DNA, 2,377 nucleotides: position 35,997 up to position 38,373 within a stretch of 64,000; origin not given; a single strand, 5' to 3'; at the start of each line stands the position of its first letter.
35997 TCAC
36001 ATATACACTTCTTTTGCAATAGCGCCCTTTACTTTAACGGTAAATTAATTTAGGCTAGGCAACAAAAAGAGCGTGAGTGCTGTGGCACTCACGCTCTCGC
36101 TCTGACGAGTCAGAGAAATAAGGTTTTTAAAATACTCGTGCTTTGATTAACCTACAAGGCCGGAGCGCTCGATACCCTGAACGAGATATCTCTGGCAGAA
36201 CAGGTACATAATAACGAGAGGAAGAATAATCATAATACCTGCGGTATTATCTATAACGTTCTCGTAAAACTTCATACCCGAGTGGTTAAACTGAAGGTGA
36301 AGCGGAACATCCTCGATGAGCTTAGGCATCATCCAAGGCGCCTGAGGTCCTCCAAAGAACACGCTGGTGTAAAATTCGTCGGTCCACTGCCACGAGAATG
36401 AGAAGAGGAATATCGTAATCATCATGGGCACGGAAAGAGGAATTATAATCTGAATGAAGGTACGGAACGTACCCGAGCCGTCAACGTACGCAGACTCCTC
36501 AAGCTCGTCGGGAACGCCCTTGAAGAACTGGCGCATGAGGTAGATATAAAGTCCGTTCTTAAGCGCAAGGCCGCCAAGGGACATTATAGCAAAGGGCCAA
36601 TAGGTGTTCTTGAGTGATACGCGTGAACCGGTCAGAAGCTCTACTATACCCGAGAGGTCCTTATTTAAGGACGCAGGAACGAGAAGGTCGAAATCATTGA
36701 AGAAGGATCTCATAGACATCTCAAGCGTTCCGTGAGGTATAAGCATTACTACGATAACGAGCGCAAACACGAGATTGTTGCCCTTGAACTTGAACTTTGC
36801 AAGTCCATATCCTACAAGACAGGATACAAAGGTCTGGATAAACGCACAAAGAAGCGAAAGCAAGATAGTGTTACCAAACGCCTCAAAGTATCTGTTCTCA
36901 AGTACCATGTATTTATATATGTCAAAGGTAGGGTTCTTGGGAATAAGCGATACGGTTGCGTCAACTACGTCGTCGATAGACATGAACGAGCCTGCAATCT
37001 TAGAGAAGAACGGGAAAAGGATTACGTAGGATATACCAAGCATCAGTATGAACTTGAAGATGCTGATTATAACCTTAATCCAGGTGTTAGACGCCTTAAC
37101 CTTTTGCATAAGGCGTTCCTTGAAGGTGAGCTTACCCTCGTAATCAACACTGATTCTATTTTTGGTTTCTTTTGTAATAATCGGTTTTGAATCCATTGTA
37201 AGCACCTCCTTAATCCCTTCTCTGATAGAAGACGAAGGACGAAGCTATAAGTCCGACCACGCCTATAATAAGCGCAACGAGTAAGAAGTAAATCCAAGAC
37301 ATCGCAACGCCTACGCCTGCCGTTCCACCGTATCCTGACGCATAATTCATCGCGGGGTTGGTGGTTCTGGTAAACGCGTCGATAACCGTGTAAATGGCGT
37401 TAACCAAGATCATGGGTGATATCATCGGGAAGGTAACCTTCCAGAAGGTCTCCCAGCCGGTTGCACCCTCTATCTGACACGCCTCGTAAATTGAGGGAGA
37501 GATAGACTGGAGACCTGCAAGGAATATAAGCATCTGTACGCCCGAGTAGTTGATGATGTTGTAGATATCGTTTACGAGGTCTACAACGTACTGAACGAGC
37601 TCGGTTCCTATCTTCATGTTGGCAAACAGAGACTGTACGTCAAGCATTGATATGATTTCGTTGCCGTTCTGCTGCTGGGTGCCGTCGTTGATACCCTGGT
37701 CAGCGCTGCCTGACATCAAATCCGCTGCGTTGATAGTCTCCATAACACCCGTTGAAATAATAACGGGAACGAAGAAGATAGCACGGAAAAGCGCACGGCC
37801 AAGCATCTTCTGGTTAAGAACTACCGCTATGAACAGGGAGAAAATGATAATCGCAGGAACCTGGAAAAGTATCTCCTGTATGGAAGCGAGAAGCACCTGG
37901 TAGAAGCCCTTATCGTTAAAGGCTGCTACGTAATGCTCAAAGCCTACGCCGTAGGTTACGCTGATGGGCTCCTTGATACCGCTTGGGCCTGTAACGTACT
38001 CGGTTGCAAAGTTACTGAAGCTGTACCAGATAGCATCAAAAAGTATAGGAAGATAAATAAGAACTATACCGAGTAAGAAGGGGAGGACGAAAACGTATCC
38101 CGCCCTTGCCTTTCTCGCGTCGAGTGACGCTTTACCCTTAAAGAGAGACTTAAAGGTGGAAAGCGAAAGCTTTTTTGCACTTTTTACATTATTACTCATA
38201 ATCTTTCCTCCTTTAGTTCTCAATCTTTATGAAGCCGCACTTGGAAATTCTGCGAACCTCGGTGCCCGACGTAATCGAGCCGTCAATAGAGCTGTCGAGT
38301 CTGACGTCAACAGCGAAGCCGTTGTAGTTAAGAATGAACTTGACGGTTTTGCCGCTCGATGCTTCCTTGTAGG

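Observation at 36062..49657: Seven-gene 'double-permease' operon built around two giant secreted proteins and an NHL-TPR-Yip1 membrane protein, with no ATPase, regulator or recognisable hydrolase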

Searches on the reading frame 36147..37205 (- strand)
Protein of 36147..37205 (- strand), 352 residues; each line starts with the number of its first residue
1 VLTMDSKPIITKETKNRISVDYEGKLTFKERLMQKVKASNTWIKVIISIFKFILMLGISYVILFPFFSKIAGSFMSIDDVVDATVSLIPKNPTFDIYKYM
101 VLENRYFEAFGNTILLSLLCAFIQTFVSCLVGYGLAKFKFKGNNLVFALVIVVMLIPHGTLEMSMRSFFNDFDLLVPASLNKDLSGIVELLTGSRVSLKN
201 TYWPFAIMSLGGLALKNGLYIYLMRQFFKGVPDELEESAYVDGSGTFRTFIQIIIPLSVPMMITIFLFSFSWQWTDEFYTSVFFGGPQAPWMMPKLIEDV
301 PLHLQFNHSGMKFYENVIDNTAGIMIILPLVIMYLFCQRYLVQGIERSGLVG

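Call 3: search_protein_families(library=pfam, proteins=[window:36147-37205:-], max_evalue=0.01)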
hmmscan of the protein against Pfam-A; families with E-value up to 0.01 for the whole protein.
window:36147-37205:- (352 aa): 1 family
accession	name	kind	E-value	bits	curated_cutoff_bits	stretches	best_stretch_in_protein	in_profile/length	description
PF00528.27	BPD_transp_1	-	2.1e-15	57.4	26.4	1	130-345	3-182/184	Binding-protein-dependent transport system inner membrane component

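Call 4: search_protein_families(library=ncbifam, proteins=[window:36147-37205:-], max_evalue=0.01)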
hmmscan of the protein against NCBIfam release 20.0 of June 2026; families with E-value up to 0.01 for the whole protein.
window:36147-37205:- (352 aa): 13 families
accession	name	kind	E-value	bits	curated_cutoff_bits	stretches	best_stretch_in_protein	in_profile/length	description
NF008231.0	PRK10998.1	equivalog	5.4e-18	65.6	261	1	52-349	17-293/296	maltose ABC transporter permease MalG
NF040932.1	ABC_arch_GlcU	equivalog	1.4e-15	57.7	340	2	221-346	149-265/272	glucose ABC transporter permease GlcU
NF008210.0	PRK10973.1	equivalog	3.3e-15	56.5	297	2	220-345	158-276/281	sn-glycerol-3-phosphate ABC transporter permease UgpE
NF007047.0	PRK09500.1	equivalog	8.1e-11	42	326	1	88-169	38-119/257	spermidine/putrescine ABC transporter permease PotC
NF040839.1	tungstate_WtpB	equivalog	6.1e-10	39.1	340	1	94-270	30-190/251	tungstate ABC transporter permease WtpB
TIGR01581.1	Mo_ABC_porter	hypoth_equivalog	3.2e-08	33.3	210.3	1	109-271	18-169/225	ABC transporter permease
TIGR02139.1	permease_CysT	equivalog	7.3e-07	29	246.1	1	228-286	155-212/265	sulfate ABC transporter permease subunit CysT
NF007044.0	PRK09497.1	equivalog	7.4e-06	25.6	348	1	53-288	11-232/285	spermidine/putrescine ABC transporter permease PotB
TIGR02141.1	modB_ABC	equivalog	7.5e-06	25.7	182.6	1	223-272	98-147/208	molybdate ABC transporter permease subunit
NF006939.0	PRK09421.1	equivalog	1e-05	25.1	262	1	102-272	4-160/230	molybdate ABC transporter permease subunit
NF008232.0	PRK10999.1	equivalog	0.00021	20.1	392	1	225-270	395-444/520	maltose ABC transporter permease MalF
NF008208.0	PRK10971.1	equivalog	0.00063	19.3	415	1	97-287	47-221/277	sulfate/thiosulfate ABC transporter permease CysT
NF007852.0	PRK10561.1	equivalog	0.0058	16.5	335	1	228-278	181-231/295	sn-glycerol-3-phosphate ABC transporter permease UgpA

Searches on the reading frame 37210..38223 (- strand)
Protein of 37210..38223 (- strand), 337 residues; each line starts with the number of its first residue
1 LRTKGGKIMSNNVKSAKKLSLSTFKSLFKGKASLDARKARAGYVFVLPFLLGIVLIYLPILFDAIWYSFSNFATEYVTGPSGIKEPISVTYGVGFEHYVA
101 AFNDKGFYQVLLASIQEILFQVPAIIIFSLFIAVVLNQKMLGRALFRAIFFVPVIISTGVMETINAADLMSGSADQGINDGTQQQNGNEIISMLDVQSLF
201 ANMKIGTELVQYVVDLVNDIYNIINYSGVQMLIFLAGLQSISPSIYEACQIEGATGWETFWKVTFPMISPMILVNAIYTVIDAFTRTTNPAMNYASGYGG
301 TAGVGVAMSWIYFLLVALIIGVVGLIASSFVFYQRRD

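Call 3: search_protein_families(library=pfam, proteins=[window:37210-38223:-], max_evalue=0.01)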
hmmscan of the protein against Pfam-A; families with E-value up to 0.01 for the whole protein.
window:37210-38223:- (337 aa): 1 family
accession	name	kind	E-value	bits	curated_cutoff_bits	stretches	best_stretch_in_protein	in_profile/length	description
PF00528.27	BPD_transp_1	-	6.6e-10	39.4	26.4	1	226-334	64-176/184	Binding-protein-dependent transport system inner membrane component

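Call 4: search_protein_families(library=ncbifam, proteins=[window:37210-38223:-], max_evalue=0.01)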
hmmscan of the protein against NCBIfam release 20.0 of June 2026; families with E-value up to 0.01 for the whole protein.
window:37210-38223:- (337 aa): 12 families
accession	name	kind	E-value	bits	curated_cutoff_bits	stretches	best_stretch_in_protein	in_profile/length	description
NF007852.0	PRK10561.1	equivalog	3.5e-11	43.5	335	2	219-297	165-239/295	sn-glycerol-3-phosphate ABC transporter permease UgpA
TIGR00969.1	3a0106s02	subfamily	3.2e-07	30.1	240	1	238-280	166-208/272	sulfate ABC transporter permease subunit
NF040932.1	ABC_arch_GlcU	equivalog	1.2e-06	28.4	340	1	225-285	146-203/272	glucose ABC transporter permease GlcU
TIGR02140.1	permease_CysW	equivalog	1.6e-06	27.8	329.1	1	90-159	28-98/261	sulfate ABC transporter permease subunit CysW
TIGR03262.1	PhnU2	equivalog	3.5e-05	22.6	593.25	1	220-287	414-481/546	putative 2-aminoethylphosphonate ABC transporter permease subunit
NF040931.1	ABC_arch_GlcT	equivalog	6.3e-05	22.7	360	1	221-281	149-209/278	glucose ABC transporter permease GlcT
NF008232.0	PRK10999.1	equivalog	0.00014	20.7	392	1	231-271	390-432/520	maltose ABC transporter permease MalF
NF008231.0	PRK10998.1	equivalog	0.00017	21.2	261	1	198-286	136-229/296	maltose ABC transporter permease MalG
TIGR01581.1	Mo_ABC_porter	hypoth_equivalog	0.0003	20.3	210.3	1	236-281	124-169/225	ABC transporter permease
TIGR03226.1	PhnU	equivalog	0.00064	19.3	283.45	0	222-278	186-242/311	2-aminoethylphosphonate ABC transporter permease subunit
NF011624.0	PRK15050.1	equivalog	0.00074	18.7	247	0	223-279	169-225/297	2-aminoethylphosphonate ABC transporter permease subunit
NF008620.0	PRK11602.1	equivalog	0.0033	16.7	442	0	247-282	178-213/291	sulfate/thiosulfate ABC transporter permease CysW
